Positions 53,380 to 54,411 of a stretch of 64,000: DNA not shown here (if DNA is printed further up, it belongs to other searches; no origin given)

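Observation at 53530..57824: Minus-strand PBP-type DD-endopeptidase beside secreted low-complexity proteins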

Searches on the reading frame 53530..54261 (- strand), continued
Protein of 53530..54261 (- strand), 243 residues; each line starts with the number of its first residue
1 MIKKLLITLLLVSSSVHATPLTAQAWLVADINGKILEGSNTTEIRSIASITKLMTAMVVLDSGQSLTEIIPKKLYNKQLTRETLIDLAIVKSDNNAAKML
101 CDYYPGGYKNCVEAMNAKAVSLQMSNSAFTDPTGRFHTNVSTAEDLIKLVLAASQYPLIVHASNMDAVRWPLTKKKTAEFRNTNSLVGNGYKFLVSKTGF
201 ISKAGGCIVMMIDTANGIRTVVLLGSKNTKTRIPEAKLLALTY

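Call 39: find_homologous_proteins(query=window:53530-54261:-, max_evalue=1e-10)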
Query window:53530-54261:- (243 aa): 7415 proteins with E <= 1e-10 among 8000 candidates; the best 120 are listed.
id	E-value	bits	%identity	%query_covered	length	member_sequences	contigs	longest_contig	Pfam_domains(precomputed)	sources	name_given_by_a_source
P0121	6.0e-151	518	100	100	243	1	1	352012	PF13354.13,PF00768.26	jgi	jgi:D-alanyl-D-alanine endopeptidase (penicillin-binding protein 7)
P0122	2.4e-150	516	100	100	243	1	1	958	PF13354.13,PF00768.26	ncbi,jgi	jgi:D-alanyl-D-alanine endopeptidase (penicillin-binding protein 7)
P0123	6.4e-150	515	99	100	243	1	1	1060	PF13354.13,PF00768.26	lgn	-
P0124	1.1e-144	497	96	100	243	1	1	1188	PF13354.13,PF00768.26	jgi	jgi:D-alanyl-D-alanine endopeptidase (penicillin-binding protein 7)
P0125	1.7e-143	494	95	100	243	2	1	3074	PF13354.13,PF00768.26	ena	-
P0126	1.7e-142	490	94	95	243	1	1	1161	PF13354.13,PF00768.26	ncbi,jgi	jgi:D-alanyl-D-alanine endopeptidase (penicillin-binding protein 7)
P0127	3.0e-140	483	93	100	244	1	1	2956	PF13354.13,PF00768.26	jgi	-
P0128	7.0e-140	482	93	100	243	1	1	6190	PF13354.13,PF00768.26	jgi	jgi:D-alanyl-D-alanine endopeptidase (penicillin-binding protein 7)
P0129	6.8e-139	479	92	100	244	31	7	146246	PF13354.13,PF00768.26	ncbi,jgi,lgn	jgi:D-alanyl-D-alanine endopeptidase (penicillin-binding protein 7)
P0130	7.3e-139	478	92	100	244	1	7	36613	PF13354.13,PF00768.26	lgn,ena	-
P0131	1.5e-138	477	94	92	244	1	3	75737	PF13354.13,PF00768.26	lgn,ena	-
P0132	8.3e-138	475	91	100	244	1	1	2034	PF13354.13,PF00768.26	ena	-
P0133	1.2e-137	474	91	100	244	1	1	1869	PF13354.13,PF00768.26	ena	-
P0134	1.6e-137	474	93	99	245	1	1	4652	PF13354.13,PF00768.26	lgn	-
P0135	9.1e-137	472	92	99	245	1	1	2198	PF13354.13,PF00768.26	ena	-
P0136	1.7e-136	471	91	100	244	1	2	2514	PF13354.13,PF00768.26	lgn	-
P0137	2.0e-136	470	90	100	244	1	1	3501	PF13354.13,PF00768.26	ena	-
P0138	3.5e-136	470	90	100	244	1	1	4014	PF13354.13,PF00768.26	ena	-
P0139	5.4e-136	469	90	100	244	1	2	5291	PF13354.13,PF00768.26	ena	-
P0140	8.9e-136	468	91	92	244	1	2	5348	PF13354.13,PF00768.26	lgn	-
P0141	9.0e-136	468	90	100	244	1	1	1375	PF13354.13,PF00768.26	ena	-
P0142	1.2e-135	468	92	92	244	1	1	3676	PF13354.13,PF00768.26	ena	-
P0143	1.4e-135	468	90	100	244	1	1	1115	PF13354.13,PF00768.26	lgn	-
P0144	3.8e-135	466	90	95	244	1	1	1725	PF13354.13,PF00768.26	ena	-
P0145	3.9e-135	466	89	100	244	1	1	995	PF13354.13,PF00768.26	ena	-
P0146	7.5e-135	465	89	100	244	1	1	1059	PF13354.13,PF00768.26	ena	-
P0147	8.2e-135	465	89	100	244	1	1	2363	PF13354.13,PF00768.26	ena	-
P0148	9.5e-135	465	90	100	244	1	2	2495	PF13354.13,PF00768.26,PF00144.30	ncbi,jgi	-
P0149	2.5e-134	464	89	100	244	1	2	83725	PF13354.13,PF00768.26,PF00144.30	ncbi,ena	-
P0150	2.9e-134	463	89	100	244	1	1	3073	PF13354.13,PF00768.26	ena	-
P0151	3.3e-134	463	90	94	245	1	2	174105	PF13354.13,PF00768.26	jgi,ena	jgi:D-alanyl-D-alanine endopeptidase (penicillin-binding protein 7)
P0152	3.4e-134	463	88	100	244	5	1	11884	PF13354.13,PF00768.26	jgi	-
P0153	4.0e-134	463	88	100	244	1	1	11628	PF13354.13,PF00768.26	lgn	-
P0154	4.0e-134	463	89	100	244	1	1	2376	PF13354.13,PF00768.26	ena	-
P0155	4.6e-134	463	90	95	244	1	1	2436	PF13354.13,PF00768.26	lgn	-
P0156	5.9e-134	462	89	100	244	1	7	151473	PF13354.13,PF00768.26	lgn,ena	-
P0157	7.5e-134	462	89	100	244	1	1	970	PF13354.13,PF00768.26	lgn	-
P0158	7.9e-134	462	89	100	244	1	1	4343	PF13354.13,PF00768.26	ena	-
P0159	1.1e-133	462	89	100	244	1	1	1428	PF13354.13,PF00768.26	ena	-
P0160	1.1e-133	462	89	99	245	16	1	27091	PF13354.13,PF00768.26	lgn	-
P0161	1.6e-133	461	89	100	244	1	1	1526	PF13354.13,PF00768.26,PF00144.30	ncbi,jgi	jgi:D-alanyl-D-alanine endopeptidase (penicillin-binding protein 7)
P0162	2.8e-133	460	88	100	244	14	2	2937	PF13354.13,PF00768.26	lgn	-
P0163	3.6e-133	460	88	99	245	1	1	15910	PF13354.13,PF00768.26,PF00144.30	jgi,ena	-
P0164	8.6e-133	459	89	100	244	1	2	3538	PF13354.13,PF00768.26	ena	-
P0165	1.5e-132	458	88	100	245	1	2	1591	PF13354.13,PF00768.26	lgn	-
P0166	1.7e-132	458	87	100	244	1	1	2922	PF13354.13,PF00768.26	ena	-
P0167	1.8e-132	458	87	98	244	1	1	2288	PF13354.13,PF00768.26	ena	-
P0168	2.2e-132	457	88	100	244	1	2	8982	PF13354.13,PF00768.26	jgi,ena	jgi:D-alanyl-D-alanine endopeptidase (penicillin-binding protein 7)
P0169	3.1e-132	457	87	98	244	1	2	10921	PF13354.13,PF00768.26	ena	-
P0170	4.1e-132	456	88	99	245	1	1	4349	PF13354.13,PF00768.26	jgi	jgi:D-alanyl-D-alanine endopeptidase (penicillin-binding protein 7)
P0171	6.9e-132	456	87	98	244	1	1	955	PF13354.13,PF00768.26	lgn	-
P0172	7.5e-132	456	87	98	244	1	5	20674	PF13354.13,PF00768.26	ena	-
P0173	1.2e-131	455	88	99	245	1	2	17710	PF13354.13,PF00768.26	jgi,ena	jgi:D-alanyl-D-alanine endopeptidase (penicillin-binding protein 7)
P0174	1.2e-131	455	87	98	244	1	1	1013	PF13354.13,PF00768.26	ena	-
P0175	1.2e-131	455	89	96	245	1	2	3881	PF13354.13,PF00768.26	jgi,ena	-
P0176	1.2e-131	455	88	100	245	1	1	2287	PF13354.13,PF00768.26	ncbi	-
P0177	1.7e-131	454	89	96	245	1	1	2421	PF13354.13,PF00768.26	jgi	-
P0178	2.1e-131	454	87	100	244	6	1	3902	PF13354.13,PF00768.26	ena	-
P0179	2.2e-131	454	87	100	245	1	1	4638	PF13354.13,PF00768.26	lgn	-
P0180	2.6e-131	454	89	99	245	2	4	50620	PF13354.13,PF00768.26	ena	-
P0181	3.4e-131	453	87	99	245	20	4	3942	PF13354.13,PF00768.26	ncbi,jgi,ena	jgi:D-alanyl-D-alanine endopeptidase (penicillin-binding protein 7)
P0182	3.8e-131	453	87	100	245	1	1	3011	PF13354.13,PF00768.26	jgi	-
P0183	7.5e-131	452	88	99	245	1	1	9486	PF13354.13,PF00768.26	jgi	jgi:serine-type D-Ala-D-Ala endopeptidase (penicillin-binding protein 7)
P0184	1.5e-130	451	86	100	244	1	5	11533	PF13354.13,PF00768.26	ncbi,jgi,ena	jgi:D-alanyl-D-alanine endopeptidase (penicillin-binding protein 7)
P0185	1.5e-130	451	87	100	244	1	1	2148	PF13354.13,PF00768.26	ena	-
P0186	1.6e-130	451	88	94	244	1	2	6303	PF13354.13,PF00768.26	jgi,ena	jgi:D-alanyl-D-alanine endopeptidase (penicillin-binding protein 7)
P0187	2.0e-130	451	87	100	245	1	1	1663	PF13354.13,PF00768.26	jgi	-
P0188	2.8e-130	450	87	100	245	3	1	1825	PF13354.13,PF00768.26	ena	-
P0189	3.2e-130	450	87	100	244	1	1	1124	PF13354.13,PF00768.26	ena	-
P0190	3.6e-130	450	88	99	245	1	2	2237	PF13354.13,PF00768.26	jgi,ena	jgi:D-alanyl-D-alanine endopeptidase (penicillin-binding protein 7)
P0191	3.9e-130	450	87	99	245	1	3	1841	PF13354.13,PF00768.26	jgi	jgi:D-alanyl-D-alanine endopeptidase (penicillin-binding protein 7)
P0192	3.9e-130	450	86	100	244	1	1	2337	PF13354.13,PF00768.26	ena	-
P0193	4.7e-130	450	87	99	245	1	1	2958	PF13354.13,PF00768.26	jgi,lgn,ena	jgi:D-alanyl-D-alanine endopeptidase (penicillin-binding protein 7)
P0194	5.0e-130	450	86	99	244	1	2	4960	PF13354.13,PF00768.26,PF00144.30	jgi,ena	jgi:D-alanyl-D-alanine endopeptidase (penicillin-binding protein 7)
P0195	9.7e-130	449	86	100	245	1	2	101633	PF13354.13,PF00768.26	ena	-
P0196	1.2e-129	448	87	100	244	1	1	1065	PF13354.13,PF00768.26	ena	-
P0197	1.7e-129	448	87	100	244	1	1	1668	PF13354.13,PF00768.26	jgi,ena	jgi:D-alanyl-D-alanine endopeptidase (penicillin-binding protein 7)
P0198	1.9e-129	448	86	100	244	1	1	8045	PF13354.13,PF00768.26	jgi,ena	jgi:D-alanyl-D-alanine endopeptidase (penicillin-binding protein 7)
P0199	2.2e-129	447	86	95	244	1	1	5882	PF13354.13,PF00768.26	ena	-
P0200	2.4e-129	447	87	94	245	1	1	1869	PF13354.13,PF00768.26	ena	-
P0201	2.7e-129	447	87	99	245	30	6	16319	PF13354.13,PF00768.26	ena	-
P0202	2.9e-129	447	87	100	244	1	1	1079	PF13354.13,PF00768.26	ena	-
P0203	3.3e-129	447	86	100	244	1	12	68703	PF13354.13,PF00768.26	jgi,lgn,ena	-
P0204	3.4e-129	447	86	100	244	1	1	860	PF13354.13,PF00768.26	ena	-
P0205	3.6e-129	447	86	99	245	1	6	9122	PF13354.13,PF00768.26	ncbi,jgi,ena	jgi:D-alanyl-D-alanine endopeptidase (penicillin-binding protein 7)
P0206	4.0e-129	447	86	99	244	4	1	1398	PF13354.13,PF00768.26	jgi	-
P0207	4.3e-129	447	85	99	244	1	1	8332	PF13354.13,PF00768.26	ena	-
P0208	4.4e-129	447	85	100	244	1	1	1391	PF13354.13,PF00768.26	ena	-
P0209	4.5e-129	446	86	100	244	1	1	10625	PF13354.13,PF00768.26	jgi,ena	jgi:D-alanyl-D-alanine endopeptidase (penicillin-binding protein 7)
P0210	4.8e-129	446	86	100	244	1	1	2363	PF13354.13,PF00768.26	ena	-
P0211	5.8e-129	446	85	100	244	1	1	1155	PF13354.13,PF00768.26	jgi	jgi:D-alanyl-D-alanine endopeptidase (penicillin-binding protein 7)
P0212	6.1e-129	446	85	100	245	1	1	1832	PF13354.13,PF00768.26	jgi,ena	-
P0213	6.9e-129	446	85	100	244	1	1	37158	PF13354.13,PF00768.26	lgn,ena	-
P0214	9.5e-129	445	85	100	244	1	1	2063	PF13354.13,PF00768.26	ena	-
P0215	9.6e-129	445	86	99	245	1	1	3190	PF13354.13,PF00768.26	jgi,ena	jgi:D-alanyl-D-alanine endopeptidase (penicillin-binding protein 7)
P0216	1.0e-128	445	85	100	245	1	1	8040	PF13354.13,PF00768.26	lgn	-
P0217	1.2e-128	445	85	100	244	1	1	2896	PF13354.13,PF00768.26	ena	-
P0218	1.5e-128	445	84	100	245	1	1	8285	PF13354.13,PF00768.26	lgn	-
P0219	1.6e-128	445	85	100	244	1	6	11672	PF13354.13,PF00768.26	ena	-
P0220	1.6e-128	445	85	100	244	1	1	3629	PF13354.13,PF00768.26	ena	-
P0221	1.7e-128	445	85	100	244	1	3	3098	PF13354.13,PF00768.26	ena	-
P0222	1.7e-128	445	85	100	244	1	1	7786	PF13354.13,PF00768.26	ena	-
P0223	2.0e-128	444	87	99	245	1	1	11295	PF13354.13,PF00768.26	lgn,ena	-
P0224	2.0e-128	444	85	100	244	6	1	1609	PF13354.13,PF00768.26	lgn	-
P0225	2.1e-128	444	86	99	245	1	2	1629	PF13354.13,PF00768.26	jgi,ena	jgi:D-alanyl-D-alanine endopeptidase (penicillin-binding protein 7)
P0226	2.2e-128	444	84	100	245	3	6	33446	PF13354.13,PF00768.26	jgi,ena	jgi:serine-type D-Ala-D-Ala endopeptidase (penicillin-binding protein 7)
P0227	2.3e-128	444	84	100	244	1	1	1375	PF13354.13,PF00768.26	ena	-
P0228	2.8e-128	444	87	99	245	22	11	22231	PF13354.13,PF00768.26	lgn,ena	-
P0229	2.8e-128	444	87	99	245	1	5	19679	PF13354.13,PF00768.26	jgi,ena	jgi:D-alanyl-D-alanine endopeptidase (penicillin-binding protein 7)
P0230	3.0e-128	444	84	99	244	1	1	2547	PF13354.13,PF00768.26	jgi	-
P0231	4.1e-128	443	85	100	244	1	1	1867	PF13354.13,PF00768.26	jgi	-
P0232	4.2e-128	443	85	100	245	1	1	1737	PF13354.13,PF00768.26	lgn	-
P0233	5.0e-128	443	85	100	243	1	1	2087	PF13354.13,PF00768.26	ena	-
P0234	5.2e-128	443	85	100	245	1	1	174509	PF13354.13,PF00768.26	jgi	jgi:D-alanyl-D-alanine endopeptidase (penicillin-binding protein 7)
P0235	6.1e-128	443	84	100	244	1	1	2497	PF13354.13,PF00768.26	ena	-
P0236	6.1e-128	443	84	98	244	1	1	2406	PF13354.13,PF00768.26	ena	-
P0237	6.1e-128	443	85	100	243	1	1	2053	PF13354.13,PF00768.26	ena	-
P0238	6.2e-128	443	88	95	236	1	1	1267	PF13354.13,PF00768.26,PF00144.30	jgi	jgi:D-alanyl-D-alanine endopeptidase (penicillin-binding protein 7)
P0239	7.2e-128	443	86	100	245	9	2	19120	PF13354.13,PF00768.26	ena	-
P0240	7.2e-128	443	86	99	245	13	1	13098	PF13354.13,PF00768.26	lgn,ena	-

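Call 40: find_encoding_contigs(protein=P0234, flank=8000, max_places=2)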
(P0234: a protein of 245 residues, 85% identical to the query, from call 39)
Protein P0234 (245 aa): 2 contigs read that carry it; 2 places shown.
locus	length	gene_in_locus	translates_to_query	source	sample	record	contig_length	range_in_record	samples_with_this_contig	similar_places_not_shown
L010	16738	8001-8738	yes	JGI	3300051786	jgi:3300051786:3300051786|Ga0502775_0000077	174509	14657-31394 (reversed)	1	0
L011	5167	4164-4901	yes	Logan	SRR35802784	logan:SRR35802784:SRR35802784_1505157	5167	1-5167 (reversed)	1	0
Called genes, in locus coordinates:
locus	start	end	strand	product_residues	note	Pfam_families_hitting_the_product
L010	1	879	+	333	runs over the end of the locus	PF03783:CsgG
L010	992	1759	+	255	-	-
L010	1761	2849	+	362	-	PF04773:FecR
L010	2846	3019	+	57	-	-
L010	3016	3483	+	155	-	-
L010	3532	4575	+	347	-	-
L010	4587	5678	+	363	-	-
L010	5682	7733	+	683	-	PF05226:CHASE2, PF00211:Guanylate_cyc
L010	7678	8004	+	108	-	-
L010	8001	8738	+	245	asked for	PF00768:Peptidase_S11, PF13354:Beta-lactamase2 (weak), PF00768:Peptidase_S11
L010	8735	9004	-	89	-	-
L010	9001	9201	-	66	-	-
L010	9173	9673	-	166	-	PF00383:dCMP_cyt_deam_1, PF14437:MafB19-deam, PF14439:Bd3614-deam (weak)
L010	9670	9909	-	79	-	-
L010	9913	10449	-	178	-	-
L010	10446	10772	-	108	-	-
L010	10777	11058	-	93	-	PF03819:MazG (weak)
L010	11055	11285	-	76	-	-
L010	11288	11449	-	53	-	-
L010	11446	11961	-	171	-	-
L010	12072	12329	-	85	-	PF14090:HTH_39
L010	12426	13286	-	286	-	PF00149:Metallophos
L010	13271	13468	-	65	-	-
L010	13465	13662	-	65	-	-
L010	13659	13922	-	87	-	-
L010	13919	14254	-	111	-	-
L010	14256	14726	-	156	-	-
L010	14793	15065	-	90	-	-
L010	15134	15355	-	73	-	-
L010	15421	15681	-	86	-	-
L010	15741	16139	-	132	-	-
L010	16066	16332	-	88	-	-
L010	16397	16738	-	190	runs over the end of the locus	-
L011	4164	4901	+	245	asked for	PF00768:Peptidase_S11, PF13354:Beta-lactamase2 (weak), PF00768:Peptidase_S11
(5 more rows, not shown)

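Call 41: find_encoding_contigs(protein=P0129, flank=8000, max_places=3)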
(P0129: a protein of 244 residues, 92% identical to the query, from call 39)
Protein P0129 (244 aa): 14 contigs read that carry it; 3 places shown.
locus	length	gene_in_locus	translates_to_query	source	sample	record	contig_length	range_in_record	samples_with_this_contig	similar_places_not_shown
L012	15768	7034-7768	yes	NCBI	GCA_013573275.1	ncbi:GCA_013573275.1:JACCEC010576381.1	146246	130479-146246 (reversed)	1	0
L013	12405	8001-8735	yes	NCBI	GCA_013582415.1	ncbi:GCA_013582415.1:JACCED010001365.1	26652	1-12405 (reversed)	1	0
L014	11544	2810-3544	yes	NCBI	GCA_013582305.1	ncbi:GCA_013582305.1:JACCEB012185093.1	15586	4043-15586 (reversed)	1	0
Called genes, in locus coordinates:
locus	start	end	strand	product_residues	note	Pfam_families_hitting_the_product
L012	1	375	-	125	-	?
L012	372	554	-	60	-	PF04014:MazE_antitoxin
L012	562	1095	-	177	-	PF06941:NT5C (weak)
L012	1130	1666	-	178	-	PF14235:DUF4337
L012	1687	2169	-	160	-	-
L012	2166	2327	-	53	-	-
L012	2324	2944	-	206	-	-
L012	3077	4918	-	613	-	-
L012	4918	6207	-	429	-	-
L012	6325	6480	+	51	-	-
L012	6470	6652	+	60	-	-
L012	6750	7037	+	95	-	-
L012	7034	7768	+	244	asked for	PF00768:Peptidase_S11, PF13354:Beta-lactamase2 (weak)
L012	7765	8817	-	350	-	-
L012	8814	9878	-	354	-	-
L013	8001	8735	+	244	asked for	PF00768:Peptidase_S11, PF13354:Beta-lactamase2 (weak)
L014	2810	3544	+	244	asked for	PF00768:Peptidase_S11, PF13354:Beta-lactamase2 (weak)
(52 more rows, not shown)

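Call 82: find_related_loci(query=window:53530-54261:-, collection=viral_contigs, flank=10000)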
Query window:53530-54261:- (243 aa) in viral_contigs; peptide patterns used: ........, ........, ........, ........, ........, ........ (x = any residue, [..] = any of these).
33 stretches matched a pattern; 26 encode a relative of the query (tblastn E <= 1e-3); 24 distinct loci.
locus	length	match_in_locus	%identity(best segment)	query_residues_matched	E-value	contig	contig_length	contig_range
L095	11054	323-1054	87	1-243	9e-144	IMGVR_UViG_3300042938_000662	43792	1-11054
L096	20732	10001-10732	87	1-243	7e-143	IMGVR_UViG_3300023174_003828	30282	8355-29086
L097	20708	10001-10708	86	1-235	1e-136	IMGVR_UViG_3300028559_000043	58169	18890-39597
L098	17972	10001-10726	85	1-240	1e-136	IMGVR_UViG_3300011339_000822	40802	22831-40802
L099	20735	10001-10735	82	1-243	9e-136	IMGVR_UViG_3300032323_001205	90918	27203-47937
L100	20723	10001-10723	84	1-240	2e-133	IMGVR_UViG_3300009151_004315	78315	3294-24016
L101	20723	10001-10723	84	1-240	2e-133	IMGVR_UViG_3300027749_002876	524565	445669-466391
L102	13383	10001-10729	81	1-243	1e-133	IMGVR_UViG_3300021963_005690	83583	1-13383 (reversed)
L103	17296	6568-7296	80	1-243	9e-130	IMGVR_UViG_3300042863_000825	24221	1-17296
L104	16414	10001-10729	79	1-243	7e-129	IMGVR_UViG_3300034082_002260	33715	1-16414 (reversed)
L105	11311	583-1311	79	1-243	7e-129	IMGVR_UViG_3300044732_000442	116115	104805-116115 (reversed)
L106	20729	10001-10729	79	1-243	7e-129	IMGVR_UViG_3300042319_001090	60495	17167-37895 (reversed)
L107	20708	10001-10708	86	1-235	1e-136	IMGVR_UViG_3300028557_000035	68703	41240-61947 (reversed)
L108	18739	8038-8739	52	1-241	7e-73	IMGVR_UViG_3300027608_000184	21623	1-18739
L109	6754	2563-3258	54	2-241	5e-72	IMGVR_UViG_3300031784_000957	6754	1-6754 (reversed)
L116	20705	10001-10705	52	1-243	4e-67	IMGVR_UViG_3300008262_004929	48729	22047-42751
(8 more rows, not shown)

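Call 85: search_protein_families(library=padloc, proteins=[window:53530-54261:-], max_evalue=0.01)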
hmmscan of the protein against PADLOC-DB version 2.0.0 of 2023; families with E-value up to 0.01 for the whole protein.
window:53530-54261:- (243 aa): 0 families

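Call 87: search_protein_families(library=pfam, proteins=[L096:2489-2971:+, L096:2971-3972:+, L096:4085-4852:+, L096:4854-5942:+, L096:5939-6112:+, L096:6109-6576:+, L096:6626-7672:+, L096:7682-9733:+, L096:9678-10004:+, L096:10001-10735:+], max_evalue=0.01)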
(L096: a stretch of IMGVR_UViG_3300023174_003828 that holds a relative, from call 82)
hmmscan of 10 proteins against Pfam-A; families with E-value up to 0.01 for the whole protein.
L096:2489-2971:+ (160 aa): 1 family
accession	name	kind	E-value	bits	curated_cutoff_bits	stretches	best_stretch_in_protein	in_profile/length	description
PF10614.14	CsgF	-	1.1e-07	32.5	25.8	1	7-103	5-93/132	Type VIII secretion system (T8SS), CsgF protein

L096:2971-3972:+ (333 aa): 1 family
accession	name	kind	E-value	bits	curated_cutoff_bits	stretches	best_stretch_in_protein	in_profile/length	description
PF03783.19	CsgG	-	2.9e-51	174.2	20.8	1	53-265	6-208/210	Curli production assembly/transport component CsgG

L096:4085-4852:+ (255 aa): 1 family
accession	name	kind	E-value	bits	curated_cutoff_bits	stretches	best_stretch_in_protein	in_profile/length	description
PF07012.17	Curlin_rpt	-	3.9e-07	30.4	20.7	1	35-54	15-34/34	Curlin associated repeat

L096:4854-5942:+ (362 aa): 1 family
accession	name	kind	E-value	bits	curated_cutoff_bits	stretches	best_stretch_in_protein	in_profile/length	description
PF04773.18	FecR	-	7.4e-11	42.8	24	1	52-150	2-90/97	FecR protein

L096:5939-6112:+ (57 aa): 0 families

L096:6109-6576:+ (155 aa): 0 families

L096:6626-7672:+ (348 aa): 2 families
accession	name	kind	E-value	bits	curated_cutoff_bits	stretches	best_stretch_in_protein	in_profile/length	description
PF00041.27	fn3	-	4.2e-09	36.9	25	1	23-107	1-81/84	Fibronectin type III domain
PF22352.2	K319L-like_PKD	-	0.0016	18.9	27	1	37-103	11-77/84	K319L-like, PKD domain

L096:7682-9733:+ (683 aa): 3 families
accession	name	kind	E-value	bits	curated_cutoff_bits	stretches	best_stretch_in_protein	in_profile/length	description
PF05226.16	CHASE2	-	9e-40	137.3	26.3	1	15-323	2-254/257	CHASE2 domain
PF00211.25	Guanylate_cyc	-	3.4e-17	63.1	21.9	1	420-594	7-173/183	Adenylate and Guanylate cyclase catalytic domain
PF03171.26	2OG-FeII_Oxy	-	0.0077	17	23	0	438-497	34-89/101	2OG-Fe(II) oxygenase superfamily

L096:9678-10004:+ (108 aa): 0 families

L096:10001-10735:+ (244 aa): 4 families
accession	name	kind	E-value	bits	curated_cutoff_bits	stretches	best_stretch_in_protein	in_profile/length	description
PF00768.25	Peptidase_S11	-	2.7e-36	125.7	27.6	2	77-218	87-228/239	D-alanyl-D-alanine carboxypeptidase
PF13354.11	Beta-lactamase2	-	1.1e-06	28.6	22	1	68-151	61-143/214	Beta-lactamase enzyme family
PF00144.29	Beta-lactamase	-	0.0015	18.2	27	0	3-61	6-65/329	Beta-lactamase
PF25697.1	EBNA2_N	-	0.0087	16.4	27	0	63-97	23-57/58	EBNA-2 N-terminal dimerization domain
